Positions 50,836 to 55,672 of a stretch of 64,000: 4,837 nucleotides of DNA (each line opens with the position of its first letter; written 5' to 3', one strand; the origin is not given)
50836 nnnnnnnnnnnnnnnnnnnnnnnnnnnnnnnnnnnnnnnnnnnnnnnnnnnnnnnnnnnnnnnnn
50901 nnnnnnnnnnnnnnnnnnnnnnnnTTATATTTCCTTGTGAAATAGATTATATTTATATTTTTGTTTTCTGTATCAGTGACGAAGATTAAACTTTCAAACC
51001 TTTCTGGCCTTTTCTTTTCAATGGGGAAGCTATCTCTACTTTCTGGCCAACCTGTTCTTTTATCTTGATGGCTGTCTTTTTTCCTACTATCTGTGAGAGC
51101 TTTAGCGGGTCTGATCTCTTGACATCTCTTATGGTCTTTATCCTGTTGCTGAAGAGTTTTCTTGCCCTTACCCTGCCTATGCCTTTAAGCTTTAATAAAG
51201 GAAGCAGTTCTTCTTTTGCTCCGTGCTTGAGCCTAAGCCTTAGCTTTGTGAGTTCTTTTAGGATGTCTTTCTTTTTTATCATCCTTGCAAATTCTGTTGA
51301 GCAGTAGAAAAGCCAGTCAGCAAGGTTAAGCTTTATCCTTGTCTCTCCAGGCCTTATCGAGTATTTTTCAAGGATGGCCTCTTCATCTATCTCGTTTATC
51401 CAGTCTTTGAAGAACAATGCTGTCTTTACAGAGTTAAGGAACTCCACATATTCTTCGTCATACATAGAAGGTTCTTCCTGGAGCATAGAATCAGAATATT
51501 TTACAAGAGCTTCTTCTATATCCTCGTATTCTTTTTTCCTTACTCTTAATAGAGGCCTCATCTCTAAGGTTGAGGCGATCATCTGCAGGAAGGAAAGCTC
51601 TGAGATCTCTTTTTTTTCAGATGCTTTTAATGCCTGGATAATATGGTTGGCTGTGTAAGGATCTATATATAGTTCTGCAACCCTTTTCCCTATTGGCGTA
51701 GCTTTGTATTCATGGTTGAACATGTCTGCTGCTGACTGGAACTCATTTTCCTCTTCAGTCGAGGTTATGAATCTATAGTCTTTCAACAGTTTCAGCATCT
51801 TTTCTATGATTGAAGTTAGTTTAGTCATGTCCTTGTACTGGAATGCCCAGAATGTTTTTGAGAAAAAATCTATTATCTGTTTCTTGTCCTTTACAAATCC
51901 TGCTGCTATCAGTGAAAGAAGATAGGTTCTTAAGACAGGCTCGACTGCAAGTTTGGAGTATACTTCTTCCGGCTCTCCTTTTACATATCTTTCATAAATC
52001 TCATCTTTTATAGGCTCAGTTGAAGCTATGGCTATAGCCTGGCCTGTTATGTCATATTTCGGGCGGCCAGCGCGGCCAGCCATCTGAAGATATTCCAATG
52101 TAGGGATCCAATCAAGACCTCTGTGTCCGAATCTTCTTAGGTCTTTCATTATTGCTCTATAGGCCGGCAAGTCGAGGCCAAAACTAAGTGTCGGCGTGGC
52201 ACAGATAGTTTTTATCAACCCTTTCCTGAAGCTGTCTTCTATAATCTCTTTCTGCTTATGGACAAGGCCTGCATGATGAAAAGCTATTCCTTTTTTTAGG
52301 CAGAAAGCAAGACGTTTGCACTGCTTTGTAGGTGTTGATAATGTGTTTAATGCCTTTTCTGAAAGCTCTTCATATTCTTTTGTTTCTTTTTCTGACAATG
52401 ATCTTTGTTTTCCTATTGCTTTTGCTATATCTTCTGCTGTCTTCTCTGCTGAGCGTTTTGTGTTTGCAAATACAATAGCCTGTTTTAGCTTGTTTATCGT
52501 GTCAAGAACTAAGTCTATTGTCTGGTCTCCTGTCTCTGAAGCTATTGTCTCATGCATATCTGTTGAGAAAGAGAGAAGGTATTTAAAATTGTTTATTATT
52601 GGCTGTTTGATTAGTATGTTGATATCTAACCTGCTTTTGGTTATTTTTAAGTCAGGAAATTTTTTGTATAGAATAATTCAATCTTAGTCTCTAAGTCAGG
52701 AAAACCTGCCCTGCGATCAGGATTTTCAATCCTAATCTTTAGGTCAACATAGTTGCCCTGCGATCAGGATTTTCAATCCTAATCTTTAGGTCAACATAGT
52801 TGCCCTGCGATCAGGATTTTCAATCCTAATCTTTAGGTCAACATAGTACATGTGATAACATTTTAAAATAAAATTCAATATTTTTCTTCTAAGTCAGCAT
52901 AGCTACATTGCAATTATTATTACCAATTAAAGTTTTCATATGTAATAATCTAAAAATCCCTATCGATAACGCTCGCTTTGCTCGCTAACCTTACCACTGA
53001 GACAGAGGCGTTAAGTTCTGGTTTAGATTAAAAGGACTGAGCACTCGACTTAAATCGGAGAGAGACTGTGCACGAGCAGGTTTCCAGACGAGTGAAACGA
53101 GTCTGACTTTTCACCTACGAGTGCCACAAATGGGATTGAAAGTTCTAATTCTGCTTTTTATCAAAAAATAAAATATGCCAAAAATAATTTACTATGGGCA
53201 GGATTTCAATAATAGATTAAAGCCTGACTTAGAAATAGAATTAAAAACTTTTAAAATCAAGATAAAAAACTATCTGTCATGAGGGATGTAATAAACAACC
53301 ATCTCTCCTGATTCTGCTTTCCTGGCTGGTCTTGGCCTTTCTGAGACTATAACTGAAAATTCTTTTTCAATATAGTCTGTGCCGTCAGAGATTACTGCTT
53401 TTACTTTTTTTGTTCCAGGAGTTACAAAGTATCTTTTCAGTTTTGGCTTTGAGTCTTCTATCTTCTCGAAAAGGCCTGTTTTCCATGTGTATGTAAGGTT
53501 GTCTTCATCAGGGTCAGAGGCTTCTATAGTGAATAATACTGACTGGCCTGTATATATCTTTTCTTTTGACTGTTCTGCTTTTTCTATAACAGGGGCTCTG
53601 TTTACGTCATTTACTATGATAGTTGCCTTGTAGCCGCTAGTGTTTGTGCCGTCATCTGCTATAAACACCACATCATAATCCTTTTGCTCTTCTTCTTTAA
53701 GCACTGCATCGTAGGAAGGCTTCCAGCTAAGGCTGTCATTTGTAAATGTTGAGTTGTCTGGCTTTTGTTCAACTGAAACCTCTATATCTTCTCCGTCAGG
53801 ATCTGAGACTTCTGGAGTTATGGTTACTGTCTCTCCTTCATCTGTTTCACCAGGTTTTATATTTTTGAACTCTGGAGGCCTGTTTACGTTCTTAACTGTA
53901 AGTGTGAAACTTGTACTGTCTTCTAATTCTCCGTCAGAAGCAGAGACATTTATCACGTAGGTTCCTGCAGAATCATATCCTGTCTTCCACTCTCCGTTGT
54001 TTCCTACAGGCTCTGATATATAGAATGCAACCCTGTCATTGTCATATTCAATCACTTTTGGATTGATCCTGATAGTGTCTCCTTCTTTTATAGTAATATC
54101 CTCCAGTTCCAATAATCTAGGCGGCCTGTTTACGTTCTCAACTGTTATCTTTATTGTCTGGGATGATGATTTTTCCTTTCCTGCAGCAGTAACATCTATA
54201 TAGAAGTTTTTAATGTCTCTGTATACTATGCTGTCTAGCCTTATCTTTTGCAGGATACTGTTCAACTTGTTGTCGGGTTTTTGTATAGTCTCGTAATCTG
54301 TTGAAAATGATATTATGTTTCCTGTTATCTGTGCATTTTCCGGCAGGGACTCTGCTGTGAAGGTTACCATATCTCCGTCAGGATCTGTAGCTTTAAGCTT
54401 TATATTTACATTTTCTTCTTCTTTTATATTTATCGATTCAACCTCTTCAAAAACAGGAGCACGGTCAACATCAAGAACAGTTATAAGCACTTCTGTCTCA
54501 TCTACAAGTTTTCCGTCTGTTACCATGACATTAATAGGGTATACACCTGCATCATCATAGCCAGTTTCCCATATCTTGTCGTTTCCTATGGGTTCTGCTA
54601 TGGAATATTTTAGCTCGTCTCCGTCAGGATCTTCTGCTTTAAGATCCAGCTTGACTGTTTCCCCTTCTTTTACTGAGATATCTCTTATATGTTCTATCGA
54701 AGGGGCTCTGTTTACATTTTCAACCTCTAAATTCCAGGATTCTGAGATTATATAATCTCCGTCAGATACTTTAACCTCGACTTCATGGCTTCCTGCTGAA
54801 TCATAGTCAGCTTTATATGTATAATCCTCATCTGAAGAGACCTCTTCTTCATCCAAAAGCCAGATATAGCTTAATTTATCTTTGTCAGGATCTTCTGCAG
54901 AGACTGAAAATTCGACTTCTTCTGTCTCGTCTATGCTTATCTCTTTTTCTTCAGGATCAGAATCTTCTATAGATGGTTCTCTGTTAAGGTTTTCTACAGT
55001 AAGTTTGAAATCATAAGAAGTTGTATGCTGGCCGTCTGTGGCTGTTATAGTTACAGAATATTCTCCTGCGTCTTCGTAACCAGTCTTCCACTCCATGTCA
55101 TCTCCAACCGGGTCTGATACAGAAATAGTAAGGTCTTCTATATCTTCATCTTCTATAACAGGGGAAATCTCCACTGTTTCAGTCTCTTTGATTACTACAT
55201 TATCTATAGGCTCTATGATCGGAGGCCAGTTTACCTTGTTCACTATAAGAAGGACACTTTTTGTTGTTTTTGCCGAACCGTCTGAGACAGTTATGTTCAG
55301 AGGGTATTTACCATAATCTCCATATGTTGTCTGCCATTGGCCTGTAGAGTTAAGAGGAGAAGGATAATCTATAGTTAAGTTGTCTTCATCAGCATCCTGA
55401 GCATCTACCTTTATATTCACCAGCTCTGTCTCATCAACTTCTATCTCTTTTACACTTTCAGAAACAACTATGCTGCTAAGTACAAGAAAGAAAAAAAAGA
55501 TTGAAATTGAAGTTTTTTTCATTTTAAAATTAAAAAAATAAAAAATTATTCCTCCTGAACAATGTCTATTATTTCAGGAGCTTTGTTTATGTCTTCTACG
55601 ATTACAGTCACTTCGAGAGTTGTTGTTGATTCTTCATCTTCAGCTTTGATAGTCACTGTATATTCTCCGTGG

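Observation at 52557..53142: Element copy C carries a perfect 3 x 47-bp tandem array and abuts an N-terminally truncated Hel308 helicase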

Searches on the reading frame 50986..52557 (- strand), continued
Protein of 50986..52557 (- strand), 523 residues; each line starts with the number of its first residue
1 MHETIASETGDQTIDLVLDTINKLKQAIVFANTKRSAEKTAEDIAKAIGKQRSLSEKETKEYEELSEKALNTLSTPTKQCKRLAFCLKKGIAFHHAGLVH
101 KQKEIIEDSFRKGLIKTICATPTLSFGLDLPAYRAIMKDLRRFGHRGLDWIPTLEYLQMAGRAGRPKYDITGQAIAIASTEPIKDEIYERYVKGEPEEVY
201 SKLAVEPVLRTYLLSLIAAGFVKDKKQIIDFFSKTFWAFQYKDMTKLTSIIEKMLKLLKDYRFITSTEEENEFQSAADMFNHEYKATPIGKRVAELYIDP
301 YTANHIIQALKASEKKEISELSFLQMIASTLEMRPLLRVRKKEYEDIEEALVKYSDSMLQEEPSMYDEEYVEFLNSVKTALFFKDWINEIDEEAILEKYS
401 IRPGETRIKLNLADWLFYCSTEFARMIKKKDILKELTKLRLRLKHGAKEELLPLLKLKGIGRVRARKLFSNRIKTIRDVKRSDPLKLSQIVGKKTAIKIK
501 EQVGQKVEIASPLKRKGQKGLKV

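Call 66: find_encoding_contigs(protein=P0107, flank=10000, max_places=1)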
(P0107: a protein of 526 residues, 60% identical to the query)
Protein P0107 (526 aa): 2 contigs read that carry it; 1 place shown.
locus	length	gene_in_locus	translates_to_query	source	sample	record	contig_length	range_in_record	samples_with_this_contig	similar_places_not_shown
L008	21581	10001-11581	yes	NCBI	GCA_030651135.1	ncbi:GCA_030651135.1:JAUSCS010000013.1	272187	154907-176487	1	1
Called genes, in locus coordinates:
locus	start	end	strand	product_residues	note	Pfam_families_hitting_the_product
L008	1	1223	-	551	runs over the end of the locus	-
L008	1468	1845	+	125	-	-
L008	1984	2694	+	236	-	PF01163:RIO1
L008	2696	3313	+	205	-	PF00013:KH_1, PF21800:KH_KRR1_2nd, PF22891:KH_PNO1_2nd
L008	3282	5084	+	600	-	PF02518:HATPase_c, PF13589:HATPase_c_3, PF09239:Topo-VIb_trans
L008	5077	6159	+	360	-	PF04406:TP6A_N, PF20768:Topo_VI_alpha, PF21180:TOP6A-Spo11_Toprim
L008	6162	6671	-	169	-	-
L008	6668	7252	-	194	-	PF18765:Polbeta (faint)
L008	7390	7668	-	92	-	PF25213:HVO_A0261_N, PF01022:HTH_5 (weak)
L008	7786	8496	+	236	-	-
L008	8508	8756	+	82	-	-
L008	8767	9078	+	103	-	-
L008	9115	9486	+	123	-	-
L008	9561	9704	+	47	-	-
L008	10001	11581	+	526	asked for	PF00271:Helicase_C, PF21280:Helicase_dom4_arc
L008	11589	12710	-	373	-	PF13793:Pribosyltran_N, PF14572:Pribosyl_synth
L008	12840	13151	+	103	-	PF01035:DNA_binding_1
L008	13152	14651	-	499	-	-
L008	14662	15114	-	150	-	-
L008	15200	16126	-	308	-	PF08271:Zn_Ribbon_TF, PF00382:TFIIB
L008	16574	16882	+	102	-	PF05899:Cupin_3 (faint), PF02311:AraC_binding, PF07883:Cupin_2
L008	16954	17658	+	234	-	-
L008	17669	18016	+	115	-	-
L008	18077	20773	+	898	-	PF04313:HSDR_N (weak), PF02384:N6_Mtase, PF01170:UPF0020 (weak), PF20473:MmeI_Mtase, PF07669:Eco57I, PF12950:TaqI_C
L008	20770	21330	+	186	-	-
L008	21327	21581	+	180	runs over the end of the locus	PF17761:DUF1016_N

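Call 67: find_encoding_contigs(protein=P0021, flank=10000, max_places=1)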
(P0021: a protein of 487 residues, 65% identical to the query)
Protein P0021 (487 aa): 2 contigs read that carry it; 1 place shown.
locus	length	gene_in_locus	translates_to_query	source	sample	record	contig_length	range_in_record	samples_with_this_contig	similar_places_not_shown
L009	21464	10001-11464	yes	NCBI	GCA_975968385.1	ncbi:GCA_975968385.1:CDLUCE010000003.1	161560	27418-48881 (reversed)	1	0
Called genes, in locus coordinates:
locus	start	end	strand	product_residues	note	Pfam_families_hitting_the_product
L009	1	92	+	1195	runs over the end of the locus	PF22352:K319L-like_PKD (faint), PF05345:He_PIG (weak), PF00932:LTD, PF00801:PKD, PF18911:PKD_4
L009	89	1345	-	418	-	-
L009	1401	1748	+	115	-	PF04032:Rpr2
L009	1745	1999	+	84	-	PF01866:Diphthamide_syn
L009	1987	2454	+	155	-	-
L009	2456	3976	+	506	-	PF04055:Radical_SAM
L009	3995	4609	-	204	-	-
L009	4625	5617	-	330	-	PF03590:AsnA, PF00152:tRNA-synt_2 (faint)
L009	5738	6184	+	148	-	PF01047:MarR (weak), PF12840:HTH_20 (weak), PF13404:HTH_AsnC-type, PF13412:HTH_24, PF01037:AsnC_trans_reg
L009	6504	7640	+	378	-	PF17963:Big_9 (faint), PF00801:PKD (faint), PF05345:He_PIG (faint)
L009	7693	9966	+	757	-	PF00801:PKD (faint), PF17803:Cadherin_4 (faint), PF17963:Big_9 (faint), PF05345:He_PIG (faint), PF18981:InlK_D3 (faint), PF19410:DUF5980 (faint), PF18911:PKD_4 (weak)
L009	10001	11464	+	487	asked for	PF00271:Helicase_C, PF20470:HTH_61 (weak), PF21280:Helicase_dom4_arc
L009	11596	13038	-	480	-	PF13519:VWA_2 (weak)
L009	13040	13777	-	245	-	-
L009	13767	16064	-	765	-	PF00004:AAA (faint), PF07728:AAA_5 (faint), PF01078:Mg_chelatase (weak)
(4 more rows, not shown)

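Call 68: find_encoding_contigs(protein=P0083, flank=10000, max_places=1)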
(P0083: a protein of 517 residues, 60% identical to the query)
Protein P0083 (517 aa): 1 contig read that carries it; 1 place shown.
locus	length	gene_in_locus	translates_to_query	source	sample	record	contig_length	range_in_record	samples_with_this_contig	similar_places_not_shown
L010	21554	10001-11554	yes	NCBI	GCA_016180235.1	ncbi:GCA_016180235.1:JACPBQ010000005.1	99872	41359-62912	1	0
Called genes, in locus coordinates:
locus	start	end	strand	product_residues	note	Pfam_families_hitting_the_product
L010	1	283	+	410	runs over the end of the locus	PF07690:MFS_1, PF00083:Sugar_tr, PF07690:MFS_1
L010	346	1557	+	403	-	PF04894:Nre_N, PF04895:Nre_C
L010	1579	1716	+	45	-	-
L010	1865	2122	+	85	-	-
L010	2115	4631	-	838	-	PF01411:tRNA-synt_2c, PF07973:tRNA_SAD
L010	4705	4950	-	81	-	-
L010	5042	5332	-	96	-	-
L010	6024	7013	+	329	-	PF18911:PKD_4 (faint), PF00801:PKD (faint), PF19410:DUF5980 (faint), PF17963:Big_9 (weak)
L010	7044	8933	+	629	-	PF05345:He_PIG (faint), PF17803:Cadherin_4 (faint), PF17963:Big_9 (faint), PF19410:DUF5980 (faint), PF16820:PKD_3 (faint), PF18911:PKD_4 (weak), PF00801:PKD (weak), PF18911:PKD_4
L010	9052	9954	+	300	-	-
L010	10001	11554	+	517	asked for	PF00271:Helicase_C, PF21280:Helicase_dom4_arc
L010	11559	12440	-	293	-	PF00990:GGDEF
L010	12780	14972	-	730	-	PF00009:GTP_EFTU, PF03144:GTP_EFTU_D2 (weak), PF14492:EFG_III, PF03764:EFG_IV, PF00679:EFG_C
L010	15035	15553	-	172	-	PF00334:NDK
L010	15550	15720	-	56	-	PF01246:Ribosomal_L24e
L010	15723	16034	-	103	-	PF01200:Ribosomal_S28e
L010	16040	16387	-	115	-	PF01248:Ribosomal_L7Ae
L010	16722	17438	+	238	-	PF01925:TauE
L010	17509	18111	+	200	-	PF00081:Sod_Fe_N, PF02777:Sod_Fe_C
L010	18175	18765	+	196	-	PF08984:DUF1858, PF01521:Fe-S_biosyn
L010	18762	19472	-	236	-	PF24827:AstE_AspA_cat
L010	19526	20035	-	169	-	-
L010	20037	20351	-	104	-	-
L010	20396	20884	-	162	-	-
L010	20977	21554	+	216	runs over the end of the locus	PF13840:ACT_7 (weak)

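Call 70: search_solved_structures(query=L010:9052-9951:+, max_evalue=1)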
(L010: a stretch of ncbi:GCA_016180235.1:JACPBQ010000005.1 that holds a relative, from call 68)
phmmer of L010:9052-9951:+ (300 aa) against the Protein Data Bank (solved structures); distinct sequences matched with E-value up to 1: 0.

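Call 71: search_protein_families(library=pfam, proteins=[L010:9052-9951:+, L005:8837-9616:-, L008:7786-8493:+], max_evalue=1)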
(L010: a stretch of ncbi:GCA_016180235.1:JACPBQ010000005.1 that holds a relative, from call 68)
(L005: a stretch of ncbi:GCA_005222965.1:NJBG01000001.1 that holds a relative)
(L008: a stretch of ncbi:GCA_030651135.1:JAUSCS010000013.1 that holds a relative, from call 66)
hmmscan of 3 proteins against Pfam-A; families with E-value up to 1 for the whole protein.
L010:9052-9951:+ (300 aa): 4 families
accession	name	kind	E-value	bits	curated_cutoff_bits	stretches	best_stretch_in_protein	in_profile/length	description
PF13385.13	Laminin_G_3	-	0.024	15.2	27.6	1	178-287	30-138/151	Concanavalin A-like lectin/glucanases superfamily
PF23188.1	THU_Piezo1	-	0.061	13.9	27.2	1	30-103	22-92/121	Piezo1-like, transmembrane helical unit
PF13398.12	Peptidase_M50B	-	0.092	12.9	26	1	9-74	94-159/201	Peptidase M50B-like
PF17136.10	ribosomal_L24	-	0.16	12.8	27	1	120-140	16-36/65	Ribosomal proteins 50S L24/mitochondrial 39S L24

L005:8837-9616:- (259 aa): 1 family
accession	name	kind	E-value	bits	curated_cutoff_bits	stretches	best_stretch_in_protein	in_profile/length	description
PF14528.11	LAGLIDADG_3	-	0.00064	20.4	22.5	1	129-217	3-82/82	LAGLIDADG-like domain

L008:7786-8493:+ (236 aa): 1 family
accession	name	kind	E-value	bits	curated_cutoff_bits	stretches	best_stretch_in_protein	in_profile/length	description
PF21246.3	Usp38-like_N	-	0.25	10.8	27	1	17-116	66-162/337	Ubiquitin carboxyl-terminal hydrolase 38-like, N-terminal domain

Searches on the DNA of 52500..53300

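Call 17: search_rna_families(source=window, start=52500, end=53300, threshold=evalue, max_evalue=10, show_alignments=2)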
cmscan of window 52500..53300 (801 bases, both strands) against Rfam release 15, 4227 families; matches with E-value up to 10: 3.
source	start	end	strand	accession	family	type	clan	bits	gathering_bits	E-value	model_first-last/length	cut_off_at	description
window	53213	53255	+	RF02699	Avashort_thermometer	Cis-reg; thermoregulator;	-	17.9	88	1.1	1-59/59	no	Avashort 5' UTR thermometer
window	52731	52815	+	RF03616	MIR1888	Gene; miRNA;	-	15.4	72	9.6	1-101/101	no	MIR1888 microRNA precursor family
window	53014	53063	+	RF01072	TMV_UPD-PK3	Cis-reg;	-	12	34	4.9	1-31/31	no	Pseudoknot of upstream pseudoknot domain (UPD) of the 3'UTR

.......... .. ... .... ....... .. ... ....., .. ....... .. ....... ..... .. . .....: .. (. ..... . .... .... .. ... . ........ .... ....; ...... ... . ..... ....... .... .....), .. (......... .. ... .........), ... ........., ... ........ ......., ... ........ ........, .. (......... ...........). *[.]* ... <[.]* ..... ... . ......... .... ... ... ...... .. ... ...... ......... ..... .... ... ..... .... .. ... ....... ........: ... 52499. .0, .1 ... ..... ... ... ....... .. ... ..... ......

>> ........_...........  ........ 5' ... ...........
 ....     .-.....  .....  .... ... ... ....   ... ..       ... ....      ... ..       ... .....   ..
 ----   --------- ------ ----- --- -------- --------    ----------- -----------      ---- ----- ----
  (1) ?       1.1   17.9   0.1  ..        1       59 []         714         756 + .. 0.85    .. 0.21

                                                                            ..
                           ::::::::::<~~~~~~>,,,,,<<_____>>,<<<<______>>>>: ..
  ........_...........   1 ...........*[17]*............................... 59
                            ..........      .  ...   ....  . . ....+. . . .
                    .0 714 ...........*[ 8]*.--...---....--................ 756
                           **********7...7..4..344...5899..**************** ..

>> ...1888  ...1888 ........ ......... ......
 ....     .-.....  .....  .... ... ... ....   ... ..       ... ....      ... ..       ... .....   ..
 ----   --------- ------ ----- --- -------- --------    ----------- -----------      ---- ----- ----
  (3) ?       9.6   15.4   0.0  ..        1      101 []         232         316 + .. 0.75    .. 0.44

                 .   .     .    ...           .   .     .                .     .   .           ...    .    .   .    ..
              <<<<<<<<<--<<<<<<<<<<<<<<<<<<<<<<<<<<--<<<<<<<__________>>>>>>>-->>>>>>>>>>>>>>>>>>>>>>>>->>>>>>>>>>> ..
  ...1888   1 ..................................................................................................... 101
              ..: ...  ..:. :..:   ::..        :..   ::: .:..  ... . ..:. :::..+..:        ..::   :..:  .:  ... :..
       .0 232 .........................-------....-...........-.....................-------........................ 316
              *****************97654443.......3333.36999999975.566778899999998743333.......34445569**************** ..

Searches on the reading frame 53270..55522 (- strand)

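Call 14: search_protein_families(library=pfam, proteins=[window:53270-55522:-], max_evalue=0.01)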
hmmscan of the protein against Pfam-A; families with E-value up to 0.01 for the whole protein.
window:53270-55522:- (750 aa): 10 families
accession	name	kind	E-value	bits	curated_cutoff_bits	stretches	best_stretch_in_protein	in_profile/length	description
PF17803.7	Cadherin_4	-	1.8e-26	92.8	25.1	2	539-596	3-64/71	Bacterial cadherin-like domain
PF17963.7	Big_9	-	7.1e-24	85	23.6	1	194-256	10-78/89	Bacterial Ig domain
PF18911.6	PKD_4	-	3.2e-21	75.6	27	3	641-717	1-74/85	PKD domain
PF00801.26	PKD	-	2.3e-19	69.6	23.5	1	201-255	15-68/80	PKD domain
PF05345.18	He_PIG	-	5.2e-10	40.1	24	0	150-176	68-95/96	Putative Ig domain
PF21027.3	Sde0182_C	-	3.7e-06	27.9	27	0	203-241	2-40/83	Cellulose-binding protein Sde0182, C-terminal domain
PF16820.11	PKD_3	-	2.5e-05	24.5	26.3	1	197-252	15-66/68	PKD-like domain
PF19410.4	DUF5980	-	0.00073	20.4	27.1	0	151-177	68-94/97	Family of unknown function (DUF5980)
PF16127.10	DUF4839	-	0.0071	16.9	25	0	449-502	60-115/123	Domain of unknown function (DUF4839)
PF20579.4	LapA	-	0.0095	16.7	27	0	220-259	5-44/99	LapA domain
